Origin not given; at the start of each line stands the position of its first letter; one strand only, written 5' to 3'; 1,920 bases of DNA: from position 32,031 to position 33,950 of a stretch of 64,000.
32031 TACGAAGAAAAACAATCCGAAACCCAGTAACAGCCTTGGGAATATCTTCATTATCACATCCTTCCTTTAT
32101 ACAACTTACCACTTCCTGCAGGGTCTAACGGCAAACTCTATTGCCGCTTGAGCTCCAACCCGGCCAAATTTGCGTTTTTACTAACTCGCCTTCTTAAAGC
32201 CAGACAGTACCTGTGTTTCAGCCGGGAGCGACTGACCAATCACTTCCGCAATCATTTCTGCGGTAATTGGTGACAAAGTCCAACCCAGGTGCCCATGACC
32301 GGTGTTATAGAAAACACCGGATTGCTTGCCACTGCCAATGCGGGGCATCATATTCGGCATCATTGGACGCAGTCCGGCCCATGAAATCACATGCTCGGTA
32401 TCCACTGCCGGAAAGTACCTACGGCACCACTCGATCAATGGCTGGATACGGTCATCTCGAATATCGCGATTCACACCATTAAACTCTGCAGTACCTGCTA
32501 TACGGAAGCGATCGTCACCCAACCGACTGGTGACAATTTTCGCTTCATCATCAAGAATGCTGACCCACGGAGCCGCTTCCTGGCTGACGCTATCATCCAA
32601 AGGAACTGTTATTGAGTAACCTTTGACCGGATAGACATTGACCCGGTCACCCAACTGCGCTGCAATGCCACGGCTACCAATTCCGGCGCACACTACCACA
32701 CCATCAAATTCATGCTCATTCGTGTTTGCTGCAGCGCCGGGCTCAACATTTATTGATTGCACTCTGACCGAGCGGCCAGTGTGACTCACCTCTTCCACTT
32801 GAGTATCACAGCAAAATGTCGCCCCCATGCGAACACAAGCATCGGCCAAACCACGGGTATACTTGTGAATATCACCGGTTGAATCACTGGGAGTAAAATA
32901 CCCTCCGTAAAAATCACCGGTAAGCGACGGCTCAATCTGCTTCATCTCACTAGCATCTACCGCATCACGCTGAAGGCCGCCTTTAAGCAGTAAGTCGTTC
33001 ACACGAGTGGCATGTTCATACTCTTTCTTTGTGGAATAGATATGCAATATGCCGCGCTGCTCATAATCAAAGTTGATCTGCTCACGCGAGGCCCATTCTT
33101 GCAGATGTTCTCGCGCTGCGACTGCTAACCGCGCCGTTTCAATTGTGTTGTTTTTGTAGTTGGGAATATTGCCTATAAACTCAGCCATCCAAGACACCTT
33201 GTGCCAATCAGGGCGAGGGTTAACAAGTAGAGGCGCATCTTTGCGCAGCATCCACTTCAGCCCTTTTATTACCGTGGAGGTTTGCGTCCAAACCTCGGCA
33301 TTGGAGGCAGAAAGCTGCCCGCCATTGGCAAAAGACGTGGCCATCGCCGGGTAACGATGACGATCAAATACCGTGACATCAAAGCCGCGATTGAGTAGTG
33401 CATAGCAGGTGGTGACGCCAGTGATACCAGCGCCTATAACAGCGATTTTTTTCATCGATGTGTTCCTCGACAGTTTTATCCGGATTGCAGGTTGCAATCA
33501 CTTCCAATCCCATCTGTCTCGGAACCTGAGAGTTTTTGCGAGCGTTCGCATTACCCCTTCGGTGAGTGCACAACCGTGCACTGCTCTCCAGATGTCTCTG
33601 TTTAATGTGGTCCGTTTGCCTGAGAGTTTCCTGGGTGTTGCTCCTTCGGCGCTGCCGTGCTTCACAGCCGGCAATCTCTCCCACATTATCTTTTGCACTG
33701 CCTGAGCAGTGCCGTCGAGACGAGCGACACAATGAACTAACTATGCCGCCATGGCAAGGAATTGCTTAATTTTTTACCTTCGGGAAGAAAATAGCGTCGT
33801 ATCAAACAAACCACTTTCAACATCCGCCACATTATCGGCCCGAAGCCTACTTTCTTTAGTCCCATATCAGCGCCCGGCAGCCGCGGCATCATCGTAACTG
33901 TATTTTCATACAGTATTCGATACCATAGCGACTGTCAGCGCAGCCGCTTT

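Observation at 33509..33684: Tandem glycine riboswitch hidden under three predicted ORFs, in front of a non-gcv gene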

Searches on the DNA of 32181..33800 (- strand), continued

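Call 36: search_with_rna_model(model_id=R1, sources=[window, L001, L002, L003, L004, L005, L006, L007, L008, L009, L010, L011, L012, L013, L014, L015, L016, L017, L018, L019, L020, L021, L022, L023, L024, L025, L026, L027, L028, L029, L030, L031, L032, L033, L034, L035, L036, L037, L038, L039, L040, L041, L042, L043, L044, L045, L046, L047, L048, L049, L050, L051, L052, L053, L054, L055, L056, L057, L058, L059, L060, L061, L062, L063, L064, L065, L066, L067, L068, L069, L070, L071, L072, L073, L074, L075, L076, L077, L078, L079, L080], max_evalue=0.01)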
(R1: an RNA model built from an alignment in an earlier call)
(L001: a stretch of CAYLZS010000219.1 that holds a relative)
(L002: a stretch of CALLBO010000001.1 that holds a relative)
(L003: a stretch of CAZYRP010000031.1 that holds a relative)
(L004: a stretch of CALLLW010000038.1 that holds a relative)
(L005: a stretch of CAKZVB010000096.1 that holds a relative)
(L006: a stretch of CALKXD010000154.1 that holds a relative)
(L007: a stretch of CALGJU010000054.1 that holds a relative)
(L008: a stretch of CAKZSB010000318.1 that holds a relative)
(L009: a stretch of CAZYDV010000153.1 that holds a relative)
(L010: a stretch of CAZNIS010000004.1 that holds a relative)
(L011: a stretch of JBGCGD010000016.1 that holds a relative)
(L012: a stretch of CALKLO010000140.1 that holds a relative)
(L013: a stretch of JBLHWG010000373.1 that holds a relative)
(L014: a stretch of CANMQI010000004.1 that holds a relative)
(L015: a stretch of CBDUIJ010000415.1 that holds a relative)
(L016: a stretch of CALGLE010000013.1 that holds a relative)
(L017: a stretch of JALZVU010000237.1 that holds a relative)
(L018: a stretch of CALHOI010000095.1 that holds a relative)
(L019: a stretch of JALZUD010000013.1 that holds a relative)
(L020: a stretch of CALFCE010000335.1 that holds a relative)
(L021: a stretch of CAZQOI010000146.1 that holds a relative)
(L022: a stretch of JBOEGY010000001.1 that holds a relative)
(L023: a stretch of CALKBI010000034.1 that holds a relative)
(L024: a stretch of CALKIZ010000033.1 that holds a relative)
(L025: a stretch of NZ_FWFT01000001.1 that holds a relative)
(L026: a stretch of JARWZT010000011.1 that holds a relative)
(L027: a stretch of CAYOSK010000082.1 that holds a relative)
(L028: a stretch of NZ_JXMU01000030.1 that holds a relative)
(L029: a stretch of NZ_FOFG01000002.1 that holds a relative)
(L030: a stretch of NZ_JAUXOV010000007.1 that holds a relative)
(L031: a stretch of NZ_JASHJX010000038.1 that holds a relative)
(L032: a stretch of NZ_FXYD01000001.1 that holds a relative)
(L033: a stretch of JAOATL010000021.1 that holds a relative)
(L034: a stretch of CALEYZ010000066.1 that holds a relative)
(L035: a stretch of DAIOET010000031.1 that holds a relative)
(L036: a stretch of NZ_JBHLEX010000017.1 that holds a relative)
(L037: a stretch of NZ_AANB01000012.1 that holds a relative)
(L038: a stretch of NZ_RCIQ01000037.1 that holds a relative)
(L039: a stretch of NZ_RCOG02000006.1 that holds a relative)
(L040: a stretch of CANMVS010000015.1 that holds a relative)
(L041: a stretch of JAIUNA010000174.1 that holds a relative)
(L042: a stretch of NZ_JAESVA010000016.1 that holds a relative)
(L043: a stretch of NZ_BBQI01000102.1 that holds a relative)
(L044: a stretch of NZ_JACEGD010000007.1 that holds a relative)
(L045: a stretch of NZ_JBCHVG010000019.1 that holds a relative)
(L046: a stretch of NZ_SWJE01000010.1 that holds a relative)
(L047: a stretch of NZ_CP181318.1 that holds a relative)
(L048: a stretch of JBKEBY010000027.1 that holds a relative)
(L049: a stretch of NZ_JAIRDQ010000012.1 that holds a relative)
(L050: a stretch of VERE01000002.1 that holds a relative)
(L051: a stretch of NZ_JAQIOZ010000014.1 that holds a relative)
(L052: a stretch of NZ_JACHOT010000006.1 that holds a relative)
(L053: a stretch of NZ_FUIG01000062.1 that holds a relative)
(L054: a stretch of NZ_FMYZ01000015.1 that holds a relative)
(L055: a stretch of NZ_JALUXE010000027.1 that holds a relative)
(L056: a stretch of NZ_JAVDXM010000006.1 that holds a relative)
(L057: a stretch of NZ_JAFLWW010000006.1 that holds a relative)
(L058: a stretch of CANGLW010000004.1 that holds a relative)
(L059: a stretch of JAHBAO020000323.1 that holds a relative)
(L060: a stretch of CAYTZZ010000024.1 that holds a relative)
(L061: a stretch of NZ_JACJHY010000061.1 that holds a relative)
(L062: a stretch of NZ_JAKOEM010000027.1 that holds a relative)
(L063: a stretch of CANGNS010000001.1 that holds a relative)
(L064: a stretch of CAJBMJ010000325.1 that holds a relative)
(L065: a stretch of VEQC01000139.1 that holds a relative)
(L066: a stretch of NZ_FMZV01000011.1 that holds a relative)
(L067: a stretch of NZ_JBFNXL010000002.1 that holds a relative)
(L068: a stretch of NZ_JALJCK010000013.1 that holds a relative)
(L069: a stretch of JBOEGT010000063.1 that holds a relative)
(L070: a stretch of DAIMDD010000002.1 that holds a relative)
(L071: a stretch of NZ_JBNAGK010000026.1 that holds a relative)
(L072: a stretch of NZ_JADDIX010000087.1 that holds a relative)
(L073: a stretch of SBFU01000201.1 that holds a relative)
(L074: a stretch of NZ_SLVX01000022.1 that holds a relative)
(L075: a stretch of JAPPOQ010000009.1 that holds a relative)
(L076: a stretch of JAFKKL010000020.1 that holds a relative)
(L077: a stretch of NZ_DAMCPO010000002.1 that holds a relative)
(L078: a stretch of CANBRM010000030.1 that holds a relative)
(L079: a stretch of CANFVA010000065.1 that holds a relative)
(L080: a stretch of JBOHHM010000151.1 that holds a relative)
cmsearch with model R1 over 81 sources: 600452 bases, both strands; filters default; matches with E-value up to 0.01: 142.
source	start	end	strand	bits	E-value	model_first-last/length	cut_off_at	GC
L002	2716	2800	+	86.4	4.5e-18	1-84/84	no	0.58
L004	2757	2837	+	85.1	9.1e-18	1-84/84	no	0.62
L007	2767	2852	+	84.3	1.5e-17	1-84/84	no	0.58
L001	255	336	+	84.3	1.5e-17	1-84/84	no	0.59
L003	2717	2797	+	83.9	1.8e-17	1-84/84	no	0.54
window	33603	33688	-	83.5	2.3e-17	1-84/84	no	0.56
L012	2715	2803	+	82.2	4.8e-17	1-84/84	no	0.55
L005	2755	2845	+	82.1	5.1e-17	1-84/84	no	0.55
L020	373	451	+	80.1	1.6e-16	1-84/84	no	0.57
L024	2772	2851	+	80.1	1.6e-16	1-84/84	no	0.59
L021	1419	1503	+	79.6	2.1e-16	1-84/84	no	0.55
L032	2774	2852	+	78.5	3.9e-16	1-84/84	no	0.67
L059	381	459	+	77.7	6.3e-16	1-84/84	no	0.68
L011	2718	2807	+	77.2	8e-16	1-84/84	no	0.53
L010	2745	2836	+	76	1.6e-15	1-84/84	no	0.6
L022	2763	2840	+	75.7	1.9e-15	1-84/84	no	0.65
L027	2776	2854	+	75.3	2.5e-15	1-84/84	no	0.63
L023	2772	2851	+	75.2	2.5e-15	1-84/84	no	0.59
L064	2668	2757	+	74.8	3.2e-15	1-84/84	no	0.61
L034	2759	2837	+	73.9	5.2e-15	1-84/84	no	0.59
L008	20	108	+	73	8.8e-15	1-84/84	no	0.58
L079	2757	2836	+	73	9.2e-15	1-84/84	no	0.56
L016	2726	2830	+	72.9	9.7e-15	1-84/84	no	0.49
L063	2760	2839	+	72.4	1.2e-14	1-84/84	no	0.61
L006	2735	2828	+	72.4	1.3e-14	1-84/84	no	0.57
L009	2843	2942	+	71.8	1.7e-14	1-84/84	no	0.55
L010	2843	2942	+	71.2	2.5e-14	1-84/84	no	0.56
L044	2756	2848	+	70.5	3.6e-14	1-84/84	no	0.62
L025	2763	2853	+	70.5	3.7e-14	1-84/84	no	0.69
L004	2844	2933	+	70.5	3.8e-14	1-84/84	no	0.56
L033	2759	2837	+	70.4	4e-14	1-84/84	no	0.59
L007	2860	2947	+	70.2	4.4e-14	1-84/84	no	0.55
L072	2757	2834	+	69.8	5.6e-14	1-84/84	no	0.63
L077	2758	2835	+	69.8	5.6e-14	1-84/84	no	0.63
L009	2746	2837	+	69.7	5.9e-14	1-84/84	no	0.61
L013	2449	2539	+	69.6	6.1e-14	1-84/84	no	0.6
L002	2807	2899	+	69.6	6.1e-14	1-84/84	no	0.56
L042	2761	2837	+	69.2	7.7e-14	1-84/84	no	0.61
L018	2715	2822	+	68.9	9e-14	1-84/84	no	0.51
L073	639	724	+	68.9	9.4e-14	1-84/84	no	0.66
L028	2739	2819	+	68.8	9.8e-14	1-84/84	no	0.68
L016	2838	2939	+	68.3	1.3e-13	1-84/84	no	0.54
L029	2757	2842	+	68.3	1.3e-13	1-84/84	no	0.65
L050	2760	2837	+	68.2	1.3e-13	1-84/84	no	0.63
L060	2761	2838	+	68.2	1.3e-13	1-84/84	no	0.63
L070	2749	2836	+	68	1.5e-13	1-84/84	no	0.58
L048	2749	2833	+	67.8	1.7e-13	1-84/84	no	0.62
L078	2732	2822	+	67.6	2e-13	1-84/84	no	0.66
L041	1966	2040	+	67.3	2.2e-13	1-84/84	no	0.59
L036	2756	2848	+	67.2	2.5e-13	1-84/84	no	0.62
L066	2821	2895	+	66.2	4.3e-13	1-84/84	no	0.59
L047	2756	2848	+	66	4.7e-13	1-84/84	no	0.63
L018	2830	2930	+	65.7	5.6e-13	1-84/84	no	0.51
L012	2812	2929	+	65.7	5.6e-13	1-84/84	no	0.51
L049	2755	2848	+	65.6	5.9e-13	1-84/84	no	0.63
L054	2737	2826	+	65.6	6.1e-13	1-84/84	no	0.64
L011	2815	2929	+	65.4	6.9e-13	1-84/84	no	0.51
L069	2741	2825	+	65.3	7.3e-13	1-84/84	no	0.45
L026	2735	2828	+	65.1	7.9e-13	1-84/84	no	0.6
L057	2761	2850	+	64.8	9.3e-13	1-84/84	no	0.64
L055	2823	2897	+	64.7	9.8e-13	1-84/84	no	0.6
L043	2745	2833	+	64.7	1e-12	1-84/84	no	0.65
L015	2713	2820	+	64.4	1.2e-12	1-84/84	no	0.56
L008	115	209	+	64.3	1.2e-12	1-84/84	no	0.56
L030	2821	2896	+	64.3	1.2e-12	1-84/84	no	0.68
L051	2820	2894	+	64.2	1.3e-12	1-84/84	no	0.61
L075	2820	2895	+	64.2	1.3e-12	1-84/84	no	0.59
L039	2745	2833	+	64.1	1.4e-12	1-84/84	no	0.67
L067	2766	2846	+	64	1.5e-12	1-84/84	no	0.67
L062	2823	2897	+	63.9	1.6e-12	1-84/84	no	0.6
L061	2758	2850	+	63.7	1.7e-12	1-84/84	no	0.63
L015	2828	2944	+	63.6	1.9e-12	1-84/84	no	0.54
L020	457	554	+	63.4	2.1e-12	1-84/84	no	0.57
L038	2817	2894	+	63.2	2.3e-12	1-84/84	no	0.64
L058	2776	2851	+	63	2.6e-12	1-84/84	no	0.61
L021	1511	1627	+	63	2.7e-12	1-84/84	no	0.56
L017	2681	2784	+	62.9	2.7e-12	1-84/84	no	0.58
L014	2712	2820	+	62.8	3e-12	1-84/84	no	0.57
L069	2832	2933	+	62.6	3.3e-12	1-84/84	no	0.53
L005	2852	2951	+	62.5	3.5e-12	1-84/84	no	0.62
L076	2854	2946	+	62.5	3.5e-12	1-84/84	no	0.56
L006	2835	2944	+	62.3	3.9e-12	1-84/84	no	0.63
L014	2828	2944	+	62.2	4.2e-12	1-84/84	no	0.55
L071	2821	2896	+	62.1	4.3e-12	1-84/84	no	0.62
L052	2756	2849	+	62.1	4.4e-12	1-84/84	no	0.63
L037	2820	2895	+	62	4.5e-12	1-84/84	no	0.64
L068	2861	2945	+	61.1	7.7e-12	1-84/84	no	0.64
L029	2847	2942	+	59.6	1.8e-11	1-84/84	no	0.64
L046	2740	2827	+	59.6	1.8e-11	1-84/84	no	0.62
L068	2776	2856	+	59.5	1.9e-11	1-84/84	no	0.67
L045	2781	2860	+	59.3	2.1e-11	1-84/84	no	0.62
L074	2766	2846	+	59.2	2.3e-11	1-84/84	no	0.68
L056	2854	2949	+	58.8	2.8e-11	1-84/84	no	0.64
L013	2546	2664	+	58.4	3.5e-11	1-84/84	no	0.47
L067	2851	2946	+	58.4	3.6e-11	1-84/84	no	0.65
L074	2851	2946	+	58.4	3.6e-11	1-84/84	no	0.66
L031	2832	2910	+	58.2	4e-11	1-84/84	no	0.63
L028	2827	2956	+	57.7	5.2e-11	1-84/84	no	0.59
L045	2865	2943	+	57.2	7.1e-11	1-84/84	no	0.58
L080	2738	2828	+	57.1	7.3e-11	1-84/84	no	0.65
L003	2804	2941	+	57.1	7.5e-11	1-84/84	no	0.55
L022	2847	2946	+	56.6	9.8e-11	1-84/84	no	0.61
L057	2855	2950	+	56.2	1.2e-10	1-84/84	no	0.66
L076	2769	2849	+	55.5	1.9e-10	1-84/84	no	0.62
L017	2793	2912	+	55.3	2.1e-10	1-84/84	no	0.5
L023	2857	2951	+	55.3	2.1e-10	1-84/84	no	0.57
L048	2840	2941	+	55.2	2.2e-10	1-84/84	no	0.65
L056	2756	2849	+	54.9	2.6e-10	1-84/84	no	0.62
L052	2854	2949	+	54.8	2.8e-10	1-84/84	no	0.64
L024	2857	2951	+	54.1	4e-10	1-84/84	no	0.55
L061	2855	2950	+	54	4.3e-10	1-84/84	no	0.62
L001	343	461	+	53.3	6.5e-10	1-84/84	no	0.53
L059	466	556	+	52.2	1.2e-09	1-84/84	no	0.66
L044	2853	2948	+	51.9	1.5e-09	1-84/84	no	0.64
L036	2853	2948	+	51.9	1.5e-09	1-84/84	no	0.62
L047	2853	2948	+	51.8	1.5e-09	1-84/84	no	0.64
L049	2853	2948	+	51.8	1.5e-09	1-84/84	no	0.64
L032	2859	2947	+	51.5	1.8e-09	1-84/84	no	0.62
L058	2858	2943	+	51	2.4e-09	1-84/84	no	0.57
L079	2842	2940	+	50.6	3e-09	1-84/84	no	0.52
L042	2842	2938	+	50.3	3.5e-09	1-84/84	no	0.56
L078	2830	2932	+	49.3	6.3e-09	1-84/84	no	0.59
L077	2843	2940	+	48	1.3e-08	1-84/84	no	0.64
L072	2842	2941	+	44.6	9.1e-08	1-84/84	no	0.64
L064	2764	2867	+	44.4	1e-07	1-84/84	no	0.57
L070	2843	2941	+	43.3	1.9e-07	1-84/84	no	0.53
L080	2835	2944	+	42.7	2.7e-07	1-84/84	no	0.65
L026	2836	2939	+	42.2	3.4e-07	1-84/84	no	0.6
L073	731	829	+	41.9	4.2e-07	1-84/84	no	0.65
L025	2861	2955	+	41.3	5.7e-07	1-84/84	no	0.64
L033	2843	2941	+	41.2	6.1e-07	1-84/84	no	0.55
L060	2844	2944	+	40.8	8e-07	1-84/84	no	0.63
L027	2860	2950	+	40.2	1.1e-06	1-84/84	no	0.59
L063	2845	2942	+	39.9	1.3e-06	1-84/84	no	0.49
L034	2843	2941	+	37.5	5.2e-06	1-84/84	no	0.53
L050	2843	2943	+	36.8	7.8e-06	1-84/84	no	0.64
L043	2840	2934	+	36.3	1e-05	1-84/84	no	0.64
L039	2840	2934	+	34.8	2.4e-05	1-84/84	no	0.64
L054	2834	2938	+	33.5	5e-05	1-84/84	no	0.63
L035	39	147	+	33.3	5.5e-05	1-84/84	no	0.61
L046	2834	2935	+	32.2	0.0001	1-84/84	no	0.61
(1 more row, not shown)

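Call 56: search_with_rna_model(model_id=R1, sources=[L081, L082], max_evalue=0.01)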
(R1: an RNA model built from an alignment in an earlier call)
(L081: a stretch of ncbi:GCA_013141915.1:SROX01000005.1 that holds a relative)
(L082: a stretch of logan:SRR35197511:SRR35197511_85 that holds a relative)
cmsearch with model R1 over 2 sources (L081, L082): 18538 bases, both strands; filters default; matches with E-value up to 0.01: 4.
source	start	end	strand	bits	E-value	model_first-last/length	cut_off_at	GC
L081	3730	3818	+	58.2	1.2e-12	1-84/84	no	0.7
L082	3732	3820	+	58.2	1.2e-12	1-84/84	no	0.7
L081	3829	3938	+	30.8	7e-06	1-84/84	no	0.67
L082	3831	3938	+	30.6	8e-06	1-84/84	no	0.68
